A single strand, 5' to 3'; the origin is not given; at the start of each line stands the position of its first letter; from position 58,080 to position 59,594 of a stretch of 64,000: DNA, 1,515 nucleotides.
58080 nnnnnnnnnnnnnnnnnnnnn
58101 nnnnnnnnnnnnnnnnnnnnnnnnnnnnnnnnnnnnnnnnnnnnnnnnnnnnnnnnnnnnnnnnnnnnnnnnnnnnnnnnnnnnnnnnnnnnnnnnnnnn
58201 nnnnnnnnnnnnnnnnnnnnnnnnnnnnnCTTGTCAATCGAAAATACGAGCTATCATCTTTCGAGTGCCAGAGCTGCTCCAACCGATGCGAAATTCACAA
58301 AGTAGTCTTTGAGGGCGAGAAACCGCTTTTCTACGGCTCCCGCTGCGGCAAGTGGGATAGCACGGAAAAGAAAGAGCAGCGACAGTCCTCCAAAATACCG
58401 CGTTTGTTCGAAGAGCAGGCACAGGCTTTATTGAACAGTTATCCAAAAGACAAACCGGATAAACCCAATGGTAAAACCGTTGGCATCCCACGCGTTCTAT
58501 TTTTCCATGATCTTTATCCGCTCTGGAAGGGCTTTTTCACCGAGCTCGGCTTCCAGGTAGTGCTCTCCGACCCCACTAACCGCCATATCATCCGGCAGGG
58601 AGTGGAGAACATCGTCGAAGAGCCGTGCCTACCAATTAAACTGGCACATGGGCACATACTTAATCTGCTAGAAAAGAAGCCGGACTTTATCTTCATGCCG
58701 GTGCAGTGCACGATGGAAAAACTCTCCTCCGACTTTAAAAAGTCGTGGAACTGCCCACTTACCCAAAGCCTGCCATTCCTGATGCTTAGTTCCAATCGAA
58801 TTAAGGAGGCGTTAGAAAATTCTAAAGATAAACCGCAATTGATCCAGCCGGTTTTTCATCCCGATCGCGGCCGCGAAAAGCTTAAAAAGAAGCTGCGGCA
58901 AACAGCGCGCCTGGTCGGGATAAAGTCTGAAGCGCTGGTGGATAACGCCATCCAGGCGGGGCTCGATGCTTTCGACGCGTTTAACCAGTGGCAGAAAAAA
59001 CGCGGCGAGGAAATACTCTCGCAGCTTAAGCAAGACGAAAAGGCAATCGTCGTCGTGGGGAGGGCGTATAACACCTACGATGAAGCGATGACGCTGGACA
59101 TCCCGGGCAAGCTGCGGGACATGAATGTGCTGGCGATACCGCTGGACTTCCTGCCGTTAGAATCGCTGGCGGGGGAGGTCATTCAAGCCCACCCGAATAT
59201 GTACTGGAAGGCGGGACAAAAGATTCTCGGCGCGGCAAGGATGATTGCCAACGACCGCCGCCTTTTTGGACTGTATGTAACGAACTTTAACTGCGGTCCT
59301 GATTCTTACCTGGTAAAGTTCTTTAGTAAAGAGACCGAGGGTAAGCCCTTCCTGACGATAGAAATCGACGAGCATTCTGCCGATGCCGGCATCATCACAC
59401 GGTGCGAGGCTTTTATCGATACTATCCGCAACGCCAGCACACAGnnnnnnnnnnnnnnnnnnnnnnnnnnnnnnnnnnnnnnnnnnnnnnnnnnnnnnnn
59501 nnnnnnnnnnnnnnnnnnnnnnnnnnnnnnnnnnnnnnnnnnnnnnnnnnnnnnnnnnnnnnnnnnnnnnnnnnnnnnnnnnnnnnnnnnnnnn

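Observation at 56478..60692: Stand-alone 1404-aa fusion of a double activase ATPase with a dehydratase-like domain of unknown substrate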

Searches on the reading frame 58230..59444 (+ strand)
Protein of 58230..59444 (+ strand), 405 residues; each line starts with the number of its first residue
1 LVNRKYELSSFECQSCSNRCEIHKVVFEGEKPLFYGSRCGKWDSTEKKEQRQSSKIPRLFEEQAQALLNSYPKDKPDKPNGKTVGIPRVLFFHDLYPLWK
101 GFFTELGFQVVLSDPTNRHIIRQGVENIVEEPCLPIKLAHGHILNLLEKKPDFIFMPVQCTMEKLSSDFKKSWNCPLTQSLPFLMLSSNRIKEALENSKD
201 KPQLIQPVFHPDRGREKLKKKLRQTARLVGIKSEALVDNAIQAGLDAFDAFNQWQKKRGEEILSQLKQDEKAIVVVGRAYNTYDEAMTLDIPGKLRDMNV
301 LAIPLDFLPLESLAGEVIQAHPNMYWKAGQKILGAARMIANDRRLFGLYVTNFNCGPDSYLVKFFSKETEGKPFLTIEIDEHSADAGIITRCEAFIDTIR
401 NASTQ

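Call 64: search_protein_families(library=pfam, proteins=[window:58230-59444:+], max_evalue=10)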
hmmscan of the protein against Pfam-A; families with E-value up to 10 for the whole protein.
window:58230-59444:+ (405 aa): 4 families
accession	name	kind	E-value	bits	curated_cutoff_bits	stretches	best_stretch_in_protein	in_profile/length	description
PF09989.15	DUF2229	-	5.1e-59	200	29.4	1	83-307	1-217/218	CoA enzyme activase uncharacterised domain (DUF2229)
PF06050.19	HGD-D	-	0.0053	16.8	28.4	1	309-399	248-342/342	2-hydroxyglutaryl-CoA dehydratase, D-component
PF18828.6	LPD15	-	0.14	12.4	27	1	252-290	41-79/99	Large polyvalent-protein-associated domain 15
PF12153.13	CAP18_C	-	5.5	7.4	20.5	0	120-131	3-14/28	LPS binding domain of CAP18 (C terminal)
